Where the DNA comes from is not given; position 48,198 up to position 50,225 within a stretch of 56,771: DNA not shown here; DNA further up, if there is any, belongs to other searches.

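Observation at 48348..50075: HdrD/DsrK-type CCG iron-sulfur protein carrying a canonical receiver domain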

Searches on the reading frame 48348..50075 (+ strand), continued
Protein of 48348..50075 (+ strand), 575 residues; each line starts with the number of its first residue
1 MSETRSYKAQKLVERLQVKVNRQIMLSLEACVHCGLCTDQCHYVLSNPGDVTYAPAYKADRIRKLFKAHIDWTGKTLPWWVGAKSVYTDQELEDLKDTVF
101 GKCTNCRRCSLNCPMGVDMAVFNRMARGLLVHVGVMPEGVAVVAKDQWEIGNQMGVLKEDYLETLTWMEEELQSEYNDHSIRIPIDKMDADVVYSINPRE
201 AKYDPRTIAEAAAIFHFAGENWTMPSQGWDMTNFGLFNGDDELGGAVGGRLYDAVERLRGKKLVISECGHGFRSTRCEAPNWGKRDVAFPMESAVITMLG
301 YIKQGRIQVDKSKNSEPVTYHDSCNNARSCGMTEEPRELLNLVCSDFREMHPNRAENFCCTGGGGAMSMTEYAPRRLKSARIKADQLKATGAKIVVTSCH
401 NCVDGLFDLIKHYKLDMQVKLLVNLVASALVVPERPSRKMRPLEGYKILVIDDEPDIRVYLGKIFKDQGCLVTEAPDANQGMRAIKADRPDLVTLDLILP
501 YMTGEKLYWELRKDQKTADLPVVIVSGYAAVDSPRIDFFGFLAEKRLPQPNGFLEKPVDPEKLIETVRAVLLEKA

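Call 34: search_protein_families(library=pfam, proteins=[L012:1536-3281:+, L014:5872-6639:+, L015:5841-6350:+, L022:12200-12979:+, L004:15840-17282:-, L033:15240-16691:-, L026:5005-5790:+], max_evalue=0.001)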
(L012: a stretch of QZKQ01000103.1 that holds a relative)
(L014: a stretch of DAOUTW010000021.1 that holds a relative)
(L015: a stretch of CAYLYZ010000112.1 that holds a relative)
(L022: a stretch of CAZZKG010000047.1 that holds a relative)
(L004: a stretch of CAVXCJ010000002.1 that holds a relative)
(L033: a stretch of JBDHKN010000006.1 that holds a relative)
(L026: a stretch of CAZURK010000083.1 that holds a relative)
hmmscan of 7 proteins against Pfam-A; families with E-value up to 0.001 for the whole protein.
L012:1536-3281:+ (581 aa): 14 families
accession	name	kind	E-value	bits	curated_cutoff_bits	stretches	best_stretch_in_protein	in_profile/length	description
PF00158.32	Sigma54_activat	-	3.1e-69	232.4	20.2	1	276-441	1-166/168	Sigma-54 interaction domain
PF25601.1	AAA_lid_14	-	4.9e-24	84.4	27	1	448-524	1-77/87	AAA+ ATPase lid domain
PF14532.12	Sigma54_activ_2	-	5.3e-21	75.8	25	1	277-447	1-138/138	Sigma-54 interaction domain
PF00989.32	PAS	-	5.3e-13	49.4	22.6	1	148-257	3-113/113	PAS fold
PF13426.13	PAS_9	-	1.5e-11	44.9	27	1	157-259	2-103/103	PAS domain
PF01451.26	LMWPc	-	5.1e-11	43.4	23.2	1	5-133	2-144/144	Low molecular weight phosphotyrosine protein phosphatase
PF07728.20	AAA_5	-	4.2e-10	40.2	22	1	300-418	2-123/139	AAA domain (dynein-related subfamily)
PF08448.16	PAS_4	-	6.5e-10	39.7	23.1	1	152-261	1-109/110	PAS fold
PF02954.25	HTH_8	-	8.9e-10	38.6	22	1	547-572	12-37/42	Bacterial regulatory protein, Fis family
PF13188.13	PAS_8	-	2.5e-07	30.8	21.8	1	148-197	3-49/65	PAS domain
PF02796.21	HTH_7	-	1.4e-05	25.5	23.8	1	535-574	1-42/45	Helix-turn-helix domain of resolvase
PF12860.13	PAS_7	-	2e-05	25.1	27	1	152-263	1-113/115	PAS fold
PF00004.35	AAA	-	5.2e-05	24.1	21.2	1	300-420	1-111/131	ATPase family associated with various cellular activities (AAA)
PF13551.12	HTH_29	-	0.00056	20.4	28.1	0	554-575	12-34/64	Winged helix-turn helix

L014:5872-6639:+ (255 aa): 3 families
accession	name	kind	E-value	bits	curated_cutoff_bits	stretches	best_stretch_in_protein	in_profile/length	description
PF12728.13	HTH_17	-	5.1e-12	46.3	27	1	10-53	1-43/51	Helix-turn-helix domain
PF00376.29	MerR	-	5.4e-06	26.6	28.2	1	12-45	1-35/38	MerR family regulatory protein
PF00072.30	Response_reg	-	5e-05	23.9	30.2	1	163-251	21-110/111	Response regulator receiver domain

L015:5841-6350:+ (169 aa): 3 families
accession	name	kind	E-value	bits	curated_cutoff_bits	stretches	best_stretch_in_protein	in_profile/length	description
PF13411.12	MerR_1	-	5e-14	52.6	21.6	1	25-89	1-64/69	MerR HTH family regulatory protein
PF00376.29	MerR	-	7.6e-11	42.1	28.2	1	26-61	1-37/38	MerR family regulatory protein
PF12728.13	HTH_17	-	1.4e-05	25.7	27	1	24-69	1-45/51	Helix-turn-helix domain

L022:12200-12979:+ (259 aa): 1 family
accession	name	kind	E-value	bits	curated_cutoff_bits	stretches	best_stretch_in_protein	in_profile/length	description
PF02665.19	Nitrate_red_gam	-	4e-19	69.5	22.9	1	94-246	41-199/217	Nitrate reductase gamma subunit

L004:15840-17282:- (480 aa): 4 families
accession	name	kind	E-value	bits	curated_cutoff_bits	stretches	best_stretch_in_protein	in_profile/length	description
PF07685.20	GATase_3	-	8.2e-37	127.2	27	1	258-449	1-193/196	CobB/CobQ-like glutamine amidotransferase domain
PF01656.29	CbiA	-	1.4e-15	57.8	25.4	1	14-188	1-111/125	CobQ/CobB/MinD/ParA nucleotide binding domain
PF13500.12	AAA_26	-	1.4e-14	54.9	27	1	87-190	96-192/198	AAA domain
PF01174.25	SNO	-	0.0004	20.7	27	1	273-358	10-90/188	SNO glutamine amidotransferase family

L033:15240-16691:- (483 aa): 1 family
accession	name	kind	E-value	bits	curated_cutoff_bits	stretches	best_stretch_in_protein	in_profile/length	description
PF03601.19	Cons_hypoth698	-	2.9e-47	161.5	24.5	1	130-453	1-301/304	Conserved hypothetical protein 698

L026:5005-5790:+ (261 aa): 1 family
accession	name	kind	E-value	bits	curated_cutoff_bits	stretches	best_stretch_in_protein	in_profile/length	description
PF04358.19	DsrC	-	3e-37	127.8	24.9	2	54-146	4-101/107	DsrC like protein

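Call 43: search_protein_families(library=pfam, proteins=[L065:9352-10149:+, L065:5621-6586:+, L065:10267-11523:+, L074:9420-9755:+, L074:9962-11104:+, L074:5230-6171:+, L069:8330-9271:+, L079:5972-6859:+, L064:4374-6170:+, L051:6873-8183:+], max_evalue=0.001)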
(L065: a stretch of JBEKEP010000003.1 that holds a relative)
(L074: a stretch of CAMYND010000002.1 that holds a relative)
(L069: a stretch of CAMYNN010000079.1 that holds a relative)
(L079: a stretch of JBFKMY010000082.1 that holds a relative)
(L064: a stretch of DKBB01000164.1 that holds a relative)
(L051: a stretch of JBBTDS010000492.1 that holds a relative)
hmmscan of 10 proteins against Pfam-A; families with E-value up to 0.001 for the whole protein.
L065:9352-10149:+ (265 aa): 0 families

L065:5621-6586:+ (321 aa): 2 families
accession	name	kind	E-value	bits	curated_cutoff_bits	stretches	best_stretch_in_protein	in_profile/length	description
PF01569.27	PAP2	-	6.3e-23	81.4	27.2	1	54-175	2-125/130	PAP2 superfamily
PF14378.12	PAP2_3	-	9.1e-06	26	27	1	2-166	10-186/190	PAP2 superfamily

L065:10267-11523:+ (418 aa): 2 families
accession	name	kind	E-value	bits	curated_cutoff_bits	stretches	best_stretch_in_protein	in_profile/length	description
PF01077.27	NIR_SIR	-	1.2e-37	129.3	27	1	177-390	1-150/158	Nitrite and sulphite reductase 4Fe-4S domain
PF03460.22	NIR_SIR_ferr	-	2e-06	27.9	24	1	106-168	7-67/69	Nitrite/Sulfite reductase ferredoxin-like half domain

L074:9420-9755:+ (111 aa): 1 family
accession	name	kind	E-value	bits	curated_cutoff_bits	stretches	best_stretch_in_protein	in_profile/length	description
PF04358.19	DsrC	-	4.7e-23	82.1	24.9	1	15-111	6-107/107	DsrC like protein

L074:9962-11104:+ (380 aa): 1 family
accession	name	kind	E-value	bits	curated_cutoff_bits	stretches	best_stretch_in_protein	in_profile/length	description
PF02690.20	Na_Pi_cotrans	-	3.9e-39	134.2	29.1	2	26-168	1-125/137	Na+/Pi-cotransporter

L074:5230-6171:+ (313 aa): 5 families
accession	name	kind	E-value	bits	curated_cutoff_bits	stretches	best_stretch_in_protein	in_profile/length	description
PF00158.32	Sigma54_activat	-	6.5e-52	176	20.2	1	1-159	8-167/168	Sigma-54 interaction domain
PF14532.12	Sigma54_activ_2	-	8.5e-23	81.6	25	1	2-164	8-138/138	Sigma-54 interaction domain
PF25601.1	AAA_lid_14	-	6.7e-20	71.2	27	1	165-243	1-79/87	AAA+ ATPase lid domain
PF07728.20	AAA_5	-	7.4e-07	29.7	22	1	17-134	1-122/139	AAA domain (dynein-related subfamily)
PF02954.25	HTH_8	-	2.2e-05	24.5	22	1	269-308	2-41/42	Bacterial regulatory protein, Fis family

L069:8330-9271:+ (313 aa): 3 families
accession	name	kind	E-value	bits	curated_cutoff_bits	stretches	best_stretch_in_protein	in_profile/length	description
PF03193.22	RsgA_GTPase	-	1.2e-31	110.3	30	1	66-246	2-173/174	RsgA GTPase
PF01926.29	MMR_HSR1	-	0.00014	22.4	21.9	0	184-242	3-58/113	50S ribosome-binding GTPase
PF02421.24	FeoB_N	-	0.00019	21.5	27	0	111-159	97-145/156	Ferrous iron transport protein B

L079:5972-6859:+ (295 aa): 1 family
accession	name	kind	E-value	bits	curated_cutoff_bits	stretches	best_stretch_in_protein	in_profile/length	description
PF01979.26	Amidohydro_1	-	0.00011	22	25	1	3-196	6-185/345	Amidohydrolase family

L064:4374-6170:+ (598 aa): 16 families
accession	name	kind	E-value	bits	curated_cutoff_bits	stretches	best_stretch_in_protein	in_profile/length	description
PF00158.32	Sigma54_activat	-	2.4e-68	229.5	20.2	1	290-456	1-167/168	Sigma-54 interaction domain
PF25601.1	AAA_lid_14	-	1.5e-25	89.2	27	1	463-545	2-84/87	AAA+ ATPase lid domain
PF14532.12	Sigma54_activ_2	-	2.3e-21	76.9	25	1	291-461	1-138/138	Sigma-54 interaction domain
PF01451.26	LMWPc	-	1.2e-11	45.4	23.2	1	16-145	1-144/144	Low molecular weight phosphotyrosine protein phosphatase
PF07728.20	AAA_5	-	3.1e-11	43.9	22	1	314-432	2-123/139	AAA domain (dynein-related subfamily)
PF02954.25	HTH_8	-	2.7e-10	40.3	22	1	552-585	4-37/42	Bacterial regulatory protein, Fis family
PF13426.13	PAS_9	-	2.2e-09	37.9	27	1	176-273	9-103/103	PAS domain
PF00989.32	PAS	-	1.2e-07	32.1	22.6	1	162-209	5-52/113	PAS fold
PF13188.13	PAS_8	-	5.8e-06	26.5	21.8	1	162-207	5-47/65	PAS domain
PF00004.35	AAA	-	1.4e-05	26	21.2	1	314-432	1-110/131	ATPase family associated with various cellular activities (AAA)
PF13518.12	HTH_28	-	5.7e-05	23.6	25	1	557-589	5-35/52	Helix-turn-helix domain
PF07724.20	AAA_2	-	7.3e-05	23.3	27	1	314-433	6-126/166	AAA domain (Cdc48 subfamily)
PF08448.16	PAS_4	-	0.00027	21.6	23.1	1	164-273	1-107/110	PAS fold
PF02796.21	HTH_7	-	0.00028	21.4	23.8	1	561-589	16-44/45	Helix-turn-helix domain of resolvase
PF20432.4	Xre-like-HTH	-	0.00037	21.2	25.8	1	551-590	8-47/63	Antitoxin Xre-like helix-turn-helix domain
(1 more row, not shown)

L051:6873-8183:+ (436 aa): 4 families
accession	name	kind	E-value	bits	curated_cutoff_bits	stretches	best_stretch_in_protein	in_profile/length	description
PF19051.5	GFO_IDH_MocA_C2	-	6.6e-27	95.1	23.3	2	190-254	44-108/254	Oxidoreductase family, C-terminal alpha/beta domain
PF01408.29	GFO_IDH_MocA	-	1.4e-22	81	24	1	28-146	2-119/120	Oxidoreductase family, NAD-binding Rossmann fold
PF22725.1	GFO_IDH_MocA_C3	-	2.3e-12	47.4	27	1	220-301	32-111/124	GFO/IDH/MocA C-terminal domain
PF02894.22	GFO_IDH_MocA_C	-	0.00011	22.5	22.9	1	222-395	31-205/218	Oxidoreductase family, C-terminal alpha/beta domain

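Call 53: find_homologous_proteins(query=P0126, max_evalue=1e-20)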
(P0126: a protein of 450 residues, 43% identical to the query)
Query P0126 (450 aa): 4674 proteins with E <= 1e-20 among 8000 candidates; the best 120 are listed.
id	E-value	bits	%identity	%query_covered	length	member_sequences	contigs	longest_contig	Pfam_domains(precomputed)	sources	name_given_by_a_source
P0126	0.0e+0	1031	100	100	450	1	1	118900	PF12838.13,PF13534.12,PF02754.22,PF13183.12,PF13187.12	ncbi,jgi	-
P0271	3.6e-275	930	89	100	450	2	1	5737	PF12838.13,PF13534.12,PF02754.22,PF13183.12,PF13187.12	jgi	jgi:Fe-S oxidoreductase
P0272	9.7e-272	919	88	100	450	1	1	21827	PF12838.13,PF13534.12,PF02754.22,PF13183.12,PF13187.12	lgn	-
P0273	1.0e-204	698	65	99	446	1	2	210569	PF13534.12,PF02754.22,PF13183.12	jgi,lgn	jgi:Fe-S oxidoreductase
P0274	2.4e-202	690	64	99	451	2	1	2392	PF13534.12,PF02754.22,PF13183.12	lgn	-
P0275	7.8e-201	685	65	97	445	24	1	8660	PF13534.12,PF02754.22,PF13183.12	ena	-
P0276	2.0e-200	684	66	97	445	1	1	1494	PF13534.12,PF02754.22,PF13183.12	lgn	-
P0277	5.2e-200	683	63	97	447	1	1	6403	PF02754.22,PF13183.12,PF13187.12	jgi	jgi:Fe-S oxidoreductase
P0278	1.5e-198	678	64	98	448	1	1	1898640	PF13534.12,PF02754.22,PF13183.12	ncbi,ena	-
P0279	1.3e-197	675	63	98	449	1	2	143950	PF13534.12,PF02754.22,PF13183.12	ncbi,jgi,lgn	-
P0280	2.0e-197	674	63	98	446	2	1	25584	PF13534.12,PF02754.22,PF13183.12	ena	-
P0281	2.5e-197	674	63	97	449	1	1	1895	PF13534.12,PF02754.22,PF13183.12,PF13187.12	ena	-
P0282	4.5e-197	673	62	97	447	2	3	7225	PF13534.12,PF02754.22,PF13183.12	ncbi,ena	-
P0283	1.3e-196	672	63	98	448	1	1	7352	PF13534.12,PF02754.22,PF13183.12,PF13187.12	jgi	-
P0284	1.5e-196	671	64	96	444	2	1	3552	PF13534.12,PF02754.22,PF13183.12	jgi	jgi:Fe-S oxidoreductase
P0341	1.2e-190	652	61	99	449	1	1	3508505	PF13534.12,PF02754.22,PF13183.12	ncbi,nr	ncbi:conserved hypothetical protein [Candidatus Zixiibacteriota bacterium]|nr:conserved hypothetical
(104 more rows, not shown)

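Call 54: find_encoding_contigs(protein=P0341, flank=7000, max_places=2)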
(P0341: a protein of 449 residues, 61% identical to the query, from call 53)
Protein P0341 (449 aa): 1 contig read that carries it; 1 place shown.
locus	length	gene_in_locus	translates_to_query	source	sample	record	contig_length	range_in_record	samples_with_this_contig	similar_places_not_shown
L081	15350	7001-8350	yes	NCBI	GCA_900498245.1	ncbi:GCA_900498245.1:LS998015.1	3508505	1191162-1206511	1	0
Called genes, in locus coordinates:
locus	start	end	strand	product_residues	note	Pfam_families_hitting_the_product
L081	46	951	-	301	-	PF17284:Spermine_synt_N, PF01564:Spermine_synth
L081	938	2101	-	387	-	PF00278:Orn_DAP_Arg_deC, PF01168:Ala_racemase_N, PF02784:Orn_Arg_deC_N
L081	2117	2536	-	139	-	PF02675:AdoMet_dc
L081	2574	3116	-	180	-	PF13560:HTH_31, PF13744:HTH_37 (weak), PF01381:HTH_3, PF13443:HTH_26 (weak), PF07883:Cupin_2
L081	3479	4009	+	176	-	PF13505:OMP_b-brl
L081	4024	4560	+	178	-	-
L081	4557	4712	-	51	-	-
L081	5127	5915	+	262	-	PF01976:DUF116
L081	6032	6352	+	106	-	PF04358:DsrC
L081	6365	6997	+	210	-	-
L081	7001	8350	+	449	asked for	PF13183:Fer4_8, PF13534:Fer4_17, PF02754:CCG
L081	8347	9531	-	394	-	PF00155:Aminotran_1_2 (weak), PF00266:Aminotran_5, PF01212:Beta_elim_lyase (weak), PF01041:DegT_DnrJ_EryC1 (weak), PF01053:Cys_Met_Meta_PP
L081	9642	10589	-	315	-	PF03747:ADP_ribosyl_GH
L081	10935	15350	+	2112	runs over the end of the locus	PF08448:PAS_4, PF00989:PAS, PF08448:PAS_4, PF13426:PAS_9, PF00989:PAS, PF00989:PAS, PF08448:PAS_4, PF13188:PAS_8, +21 more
